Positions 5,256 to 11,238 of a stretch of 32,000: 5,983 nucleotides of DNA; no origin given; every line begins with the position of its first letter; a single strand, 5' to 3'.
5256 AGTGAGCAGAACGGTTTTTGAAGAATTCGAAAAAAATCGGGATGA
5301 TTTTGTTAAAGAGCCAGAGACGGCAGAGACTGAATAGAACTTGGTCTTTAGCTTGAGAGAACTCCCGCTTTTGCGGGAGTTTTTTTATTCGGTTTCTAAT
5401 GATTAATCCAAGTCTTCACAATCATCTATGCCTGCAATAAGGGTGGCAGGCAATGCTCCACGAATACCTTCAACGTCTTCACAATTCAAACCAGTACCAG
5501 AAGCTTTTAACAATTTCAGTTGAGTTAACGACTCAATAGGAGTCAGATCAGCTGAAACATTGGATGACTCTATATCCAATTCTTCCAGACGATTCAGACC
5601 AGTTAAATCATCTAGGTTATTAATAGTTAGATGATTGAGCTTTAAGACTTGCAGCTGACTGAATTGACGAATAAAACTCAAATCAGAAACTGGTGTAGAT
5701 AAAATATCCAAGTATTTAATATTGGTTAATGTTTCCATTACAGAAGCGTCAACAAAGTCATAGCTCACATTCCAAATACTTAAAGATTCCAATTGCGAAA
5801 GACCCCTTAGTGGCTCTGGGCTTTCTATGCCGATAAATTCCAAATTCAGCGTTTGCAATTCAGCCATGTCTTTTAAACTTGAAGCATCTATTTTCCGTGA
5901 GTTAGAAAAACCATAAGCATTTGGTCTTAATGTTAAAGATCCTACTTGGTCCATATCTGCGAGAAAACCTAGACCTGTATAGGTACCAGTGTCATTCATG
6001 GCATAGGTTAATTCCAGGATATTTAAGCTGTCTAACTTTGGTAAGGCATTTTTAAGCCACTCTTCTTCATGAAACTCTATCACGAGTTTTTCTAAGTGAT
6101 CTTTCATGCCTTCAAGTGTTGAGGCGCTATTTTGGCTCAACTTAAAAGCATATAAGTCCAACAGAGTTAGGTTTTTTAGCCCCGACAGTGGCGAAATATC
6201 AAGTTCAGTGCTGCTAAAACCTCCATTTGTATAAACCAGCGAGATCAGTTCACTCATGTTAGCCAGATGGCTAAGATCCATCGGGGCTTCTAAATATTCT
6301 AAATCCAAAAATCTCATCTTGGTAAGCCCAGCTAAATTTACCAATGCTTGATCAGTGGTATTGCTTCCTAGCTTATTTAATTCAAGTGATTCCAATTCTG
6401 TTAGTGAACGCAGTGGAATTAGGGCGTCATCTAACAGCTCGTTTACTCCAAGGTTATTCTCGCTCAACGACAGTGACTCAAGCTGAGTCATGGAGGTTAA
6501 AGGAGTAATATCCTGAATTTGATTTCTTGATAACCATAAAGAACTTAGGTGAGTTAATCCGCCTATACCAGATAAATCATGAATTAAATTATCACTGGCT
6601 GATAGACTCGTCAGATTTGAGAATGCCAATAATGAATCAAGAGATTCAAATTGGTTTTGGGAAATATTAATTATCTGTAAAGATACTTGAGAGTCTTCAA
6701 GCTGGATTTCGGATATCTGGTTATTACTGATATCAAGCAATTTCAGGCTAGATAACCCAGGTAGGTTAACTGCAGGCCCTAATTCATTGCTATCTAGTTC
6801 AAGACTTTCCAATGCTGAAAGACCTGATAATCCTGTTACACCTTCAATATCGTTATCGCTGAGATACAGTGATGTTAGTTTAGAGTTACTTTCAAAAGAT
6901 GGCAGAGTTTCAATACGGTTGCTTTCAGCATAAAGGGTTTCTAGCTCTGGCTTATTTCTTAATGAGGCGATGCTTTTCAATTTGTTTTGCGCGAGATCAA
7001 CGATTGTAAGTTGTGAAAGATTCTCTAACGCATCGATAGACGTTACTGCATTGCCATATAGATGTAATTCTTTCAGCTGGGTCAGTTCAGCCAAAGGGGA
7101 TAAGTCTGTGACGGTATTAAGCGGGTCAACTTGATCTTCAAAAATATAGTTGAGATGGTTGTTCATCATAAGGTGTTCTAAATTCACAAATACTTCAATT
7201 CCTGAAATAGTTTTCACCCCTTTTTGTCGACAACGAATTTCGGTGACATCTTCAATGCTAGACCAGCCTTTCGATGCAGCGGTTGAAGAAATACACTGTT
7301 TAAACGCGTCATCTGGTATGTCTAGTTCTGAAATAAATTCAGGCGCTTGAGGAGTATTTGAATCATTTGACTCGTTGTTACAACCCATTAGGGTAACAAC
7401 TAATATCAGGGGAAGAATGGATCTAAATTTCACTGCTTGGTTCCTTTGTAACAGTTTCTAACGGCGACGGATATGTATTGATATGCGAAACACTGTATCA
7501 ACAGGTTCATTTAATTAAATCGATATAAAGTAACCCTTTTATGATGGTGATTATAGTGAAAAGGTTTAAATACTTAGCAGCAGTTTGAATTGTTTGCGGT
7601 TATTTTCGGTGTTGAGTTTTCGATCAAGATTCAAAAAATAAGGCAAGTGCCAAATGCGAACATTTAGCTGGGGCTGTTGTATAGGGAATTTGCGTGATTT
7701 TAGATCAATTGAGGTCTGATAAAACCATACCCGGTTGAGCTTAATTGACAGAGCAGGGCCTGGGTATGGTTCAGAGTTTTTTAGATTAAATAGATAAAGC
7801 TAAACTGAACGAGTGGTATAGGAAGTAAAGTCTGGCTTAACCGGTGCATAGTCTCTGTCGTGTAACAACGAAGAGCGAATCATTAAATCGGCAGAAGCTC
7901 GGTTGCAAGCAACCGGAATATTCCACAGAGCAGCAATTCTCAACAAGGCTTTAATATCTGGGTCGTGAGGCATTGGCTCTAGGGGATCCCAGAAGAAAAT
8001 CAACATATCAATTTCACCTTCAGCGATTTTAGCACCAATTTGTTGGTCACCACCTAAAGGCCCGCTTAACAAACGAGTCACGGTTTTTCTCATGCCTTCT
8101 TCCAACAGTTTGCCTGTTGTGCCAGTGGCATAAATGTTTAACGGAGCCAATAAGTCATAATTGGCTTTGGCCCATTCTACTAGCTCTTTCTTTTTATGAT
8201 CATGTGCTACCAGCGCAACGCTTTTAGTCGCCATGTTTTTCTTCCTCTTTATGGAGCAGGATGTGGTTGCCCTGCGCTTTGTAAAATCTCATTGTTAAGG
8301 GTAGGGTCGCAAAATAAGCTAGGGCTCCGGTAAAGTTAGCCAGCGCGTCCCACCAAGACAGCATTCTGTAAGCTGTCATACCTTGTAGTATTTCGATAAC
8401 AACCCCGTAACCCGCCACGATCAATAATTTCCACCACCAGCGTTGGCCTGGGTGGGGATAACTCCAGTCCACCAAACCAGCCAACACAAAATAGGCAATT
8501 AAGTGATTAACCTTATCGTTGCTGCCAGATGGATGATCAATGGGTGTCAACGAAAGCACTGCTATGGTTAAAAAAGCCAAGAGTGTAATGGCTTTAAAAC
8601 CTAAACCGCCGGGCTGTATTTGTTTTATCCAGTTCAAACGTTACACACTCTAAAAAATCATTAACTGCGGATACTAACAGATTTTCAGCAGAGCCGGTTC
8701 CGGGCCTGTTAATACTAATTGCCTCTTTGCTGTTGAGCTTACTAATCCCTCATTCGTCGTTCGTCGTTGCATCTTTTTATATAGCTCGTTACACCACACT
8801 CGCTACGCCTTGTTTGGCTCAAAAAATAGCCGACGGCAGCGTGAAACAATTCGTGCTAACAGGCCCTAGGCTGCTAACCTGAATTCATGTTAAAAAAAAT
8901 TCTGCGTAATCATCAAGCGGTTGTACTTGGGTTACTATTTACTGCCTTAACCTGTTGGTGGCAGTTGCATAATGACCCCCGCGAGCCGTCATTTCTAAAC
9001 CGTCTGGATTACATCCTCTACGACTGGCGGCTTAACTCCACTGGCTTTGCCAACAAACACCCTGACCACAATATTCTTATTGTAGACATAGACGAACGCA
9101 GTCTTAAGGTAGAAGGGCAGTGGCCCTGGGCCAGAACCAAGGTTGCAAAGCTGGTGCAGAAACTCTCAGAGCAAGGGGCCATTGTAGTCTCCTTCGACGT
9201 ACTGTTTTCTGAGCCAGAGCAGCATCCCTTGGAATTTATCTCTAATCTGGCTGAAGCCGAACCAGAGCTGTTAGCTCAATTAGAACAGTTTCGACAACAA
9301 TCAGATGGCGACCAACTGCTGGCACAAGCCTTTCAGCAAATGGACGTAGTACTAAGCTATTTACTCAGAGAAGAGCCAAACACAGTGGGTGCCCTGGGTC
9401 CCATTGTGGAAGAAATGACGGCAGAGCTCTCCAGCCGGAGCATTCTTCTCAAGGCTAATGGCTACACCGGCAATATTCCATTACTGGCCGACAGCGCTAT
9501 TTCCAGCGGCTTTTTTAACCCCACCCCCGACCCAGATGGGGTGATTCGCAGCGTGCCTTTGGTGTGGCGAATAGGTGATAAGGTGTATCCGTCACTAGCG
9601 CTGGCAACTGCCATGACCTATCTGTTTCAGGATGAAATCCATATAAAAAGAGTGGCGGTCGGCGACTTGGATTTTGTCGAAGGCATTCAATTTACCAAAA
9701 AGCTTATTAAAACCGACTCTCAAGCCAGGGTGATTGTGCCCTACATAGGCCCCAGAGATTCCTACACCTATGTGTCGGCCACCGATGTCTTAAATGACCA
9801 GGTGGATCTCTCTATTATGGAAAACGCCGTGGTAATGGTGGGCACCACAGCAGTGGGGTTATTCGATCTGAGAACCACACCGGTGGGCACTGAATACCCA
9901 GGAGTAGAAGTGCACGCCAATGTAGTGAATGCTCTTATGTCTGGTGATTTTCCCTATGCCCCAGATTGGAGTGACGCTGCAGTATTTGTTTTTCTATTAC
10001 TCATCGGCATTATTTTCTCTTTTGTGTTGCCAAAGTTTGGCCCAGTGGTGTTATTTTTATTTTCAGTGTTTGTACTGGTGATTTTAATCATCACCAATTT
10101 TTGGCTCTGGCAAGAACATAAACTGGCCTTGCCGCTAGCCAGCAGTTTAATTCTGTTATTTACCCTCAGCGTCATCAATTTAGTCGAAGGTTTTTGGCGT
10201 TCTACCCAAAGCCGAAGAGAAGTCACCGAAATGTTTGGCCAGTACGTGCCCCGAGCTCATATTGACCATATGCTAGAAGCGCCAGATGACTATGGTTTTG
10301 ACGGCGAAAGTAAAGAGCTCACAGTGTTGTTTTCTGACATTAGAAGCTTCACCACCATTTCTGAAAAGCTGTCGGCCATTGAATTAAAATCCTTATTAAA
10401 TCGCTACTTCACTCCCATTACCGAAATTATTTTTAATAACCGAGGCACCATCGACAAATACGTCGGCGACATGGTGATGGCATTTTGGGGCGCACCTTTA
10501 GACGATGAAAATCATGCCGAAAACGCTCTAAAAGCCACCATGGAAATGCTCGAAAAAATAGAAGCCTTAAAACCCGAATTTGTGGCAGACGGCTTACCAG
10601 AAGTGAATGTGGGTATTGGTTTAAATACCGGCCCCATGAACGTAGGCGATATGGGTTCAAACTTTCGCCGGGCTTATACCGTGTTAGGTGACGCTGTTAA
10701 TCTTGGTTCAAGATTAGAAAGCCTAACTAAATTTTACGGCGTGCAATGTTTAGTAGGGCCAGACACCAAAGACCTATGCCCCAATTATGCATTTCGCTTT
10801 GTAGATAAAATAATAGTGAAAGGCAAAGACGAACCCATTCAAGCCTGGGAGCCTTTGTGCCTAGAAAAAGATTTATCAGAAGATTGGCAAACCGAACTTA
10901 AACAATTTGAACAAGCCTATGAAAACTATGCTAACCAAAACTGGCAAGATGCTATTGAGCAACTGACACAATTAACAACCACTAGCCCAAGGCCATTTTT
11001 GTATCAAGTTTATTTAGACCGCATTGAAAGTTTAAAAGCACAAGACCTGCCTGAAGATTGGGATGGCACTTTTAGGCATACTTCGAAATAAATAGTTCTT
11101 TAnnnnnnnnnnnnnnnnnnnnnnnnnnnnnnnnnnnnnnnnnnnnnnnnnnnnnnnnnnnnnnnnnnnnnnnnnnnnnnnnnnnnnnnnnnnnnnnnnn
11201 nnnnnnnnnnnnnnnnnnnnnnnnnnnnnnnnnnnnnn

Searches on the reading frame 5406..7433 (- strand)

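Call 58: search_protein_families(library=pfam, proteins=[window:5406-7433:-], max_evalue=0.0001)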
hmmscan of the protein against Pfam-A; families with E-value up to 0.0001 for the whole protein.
window:5406-7433:- (676 aa): 5 families
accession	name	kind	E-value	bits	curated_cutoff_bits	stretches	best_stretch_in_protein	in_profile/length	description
PF12799.13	LRR_4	-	9.4e-42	140.5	27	3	273-313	2-43/44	Leucine Rich repeats (2 copies)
PF13855.12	LRR_8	-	6.1e-23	80.8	27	2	162-218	1-61/61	Leucine rich repeat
PF23952.1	LRR_EndoS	-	3.6e-12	47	27.9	0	39-150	1-116/116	Endo-beta-N-acetylglucosaminidase EndoS LRR domain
PF23211.1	LRR_LRWD1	-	4.3e-12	46.6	28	0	110-210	34-131/190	Leucine-rich repeat and WD repeat-containing protein 1, LRR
PF14580.12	LRR_9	-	1.9e-09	37.8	30.5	0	277-378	47-147/175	Leucine-rich repeat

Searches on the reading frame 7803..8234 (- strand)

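Call 58: search_protein_families(library=pfam, proteins=[window:7803-8234:-], max_evalue=0.0001)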
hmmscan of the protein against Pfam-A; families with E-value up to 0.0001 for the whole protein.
window:7803-8234:- (144 aa): 1 family
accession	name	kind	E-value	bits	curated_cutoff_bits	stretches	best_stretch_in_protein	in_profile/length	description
PF02142.27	MGS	-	1.6e-18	67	24.1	1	17-109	1-93/94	MGS-like domain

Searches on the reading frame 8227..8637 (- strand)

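Call 58: search_protein_families(library=pfam, proteins=[window:8227-8637:-], max_evalue=0.0001)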
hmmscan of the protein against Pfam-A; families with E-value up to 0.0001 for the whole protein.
window:8227-8637:- (137 aa): 1 family
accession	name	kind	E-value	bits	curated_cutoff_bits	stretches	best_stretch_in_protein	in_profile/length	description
PF04892.17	VanZ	-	1.3e-06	29.5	30.1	1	47-110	60-120/126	VanZ like family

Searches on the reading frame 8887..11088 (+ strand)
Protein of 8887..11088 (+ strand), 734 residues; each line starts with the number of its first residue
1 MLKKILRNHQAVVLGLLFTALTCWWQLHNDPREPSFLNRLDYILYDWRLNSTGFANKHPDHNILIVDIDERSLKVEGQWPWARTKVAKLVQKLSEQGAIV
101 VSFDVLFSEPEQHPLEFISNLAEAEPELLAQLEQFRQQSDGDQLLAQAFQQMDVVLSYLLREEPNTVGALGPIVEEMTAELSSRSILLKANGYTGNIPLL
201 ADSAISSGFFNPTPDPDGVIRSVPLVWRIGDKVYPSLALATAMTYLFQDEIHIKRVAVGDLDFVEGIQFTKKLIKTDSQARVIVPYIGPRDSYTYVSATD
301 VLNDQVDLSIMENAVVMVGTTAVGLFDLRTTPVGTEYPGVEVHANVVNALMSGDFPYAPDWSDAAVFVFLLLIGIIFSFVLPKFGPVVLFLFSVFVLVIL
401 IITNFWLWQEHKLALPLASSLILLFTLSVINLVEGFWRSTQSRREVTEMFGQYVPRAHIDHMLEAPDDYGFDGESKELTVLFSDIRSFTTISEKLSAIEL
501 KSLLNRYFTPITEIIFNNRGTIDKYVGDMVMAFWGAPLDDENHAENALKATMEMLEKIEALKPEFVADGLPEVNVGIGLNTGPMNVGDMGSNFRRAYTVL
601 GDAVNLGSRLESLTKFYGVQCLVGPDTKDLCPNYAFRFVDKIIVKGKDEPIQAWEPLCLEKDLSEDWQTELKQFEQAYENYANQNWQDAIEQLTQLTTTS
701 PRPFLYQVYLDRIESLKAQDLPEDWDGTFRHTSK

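Call 58: search_protein_families(library=pfam, proteins=[window:8887-11088:+], max_evalue=0.0001)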
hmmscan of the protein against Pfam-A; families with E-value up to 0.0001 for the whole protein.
window:8887-11088:+ (734 aa): 2 families
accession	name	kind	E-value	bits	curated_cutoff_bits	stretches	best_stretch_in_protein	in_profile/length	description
PF05226.16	CHASE2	-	1.4e-60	205.5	26.3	1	31-376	13-257/257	CHASE2 domain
PF00211.25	Guanylate_cyc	-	1.2e-21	77.6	21.9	1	475-650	6-176/183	Adenylate and Guanylate cyclase catalytic domain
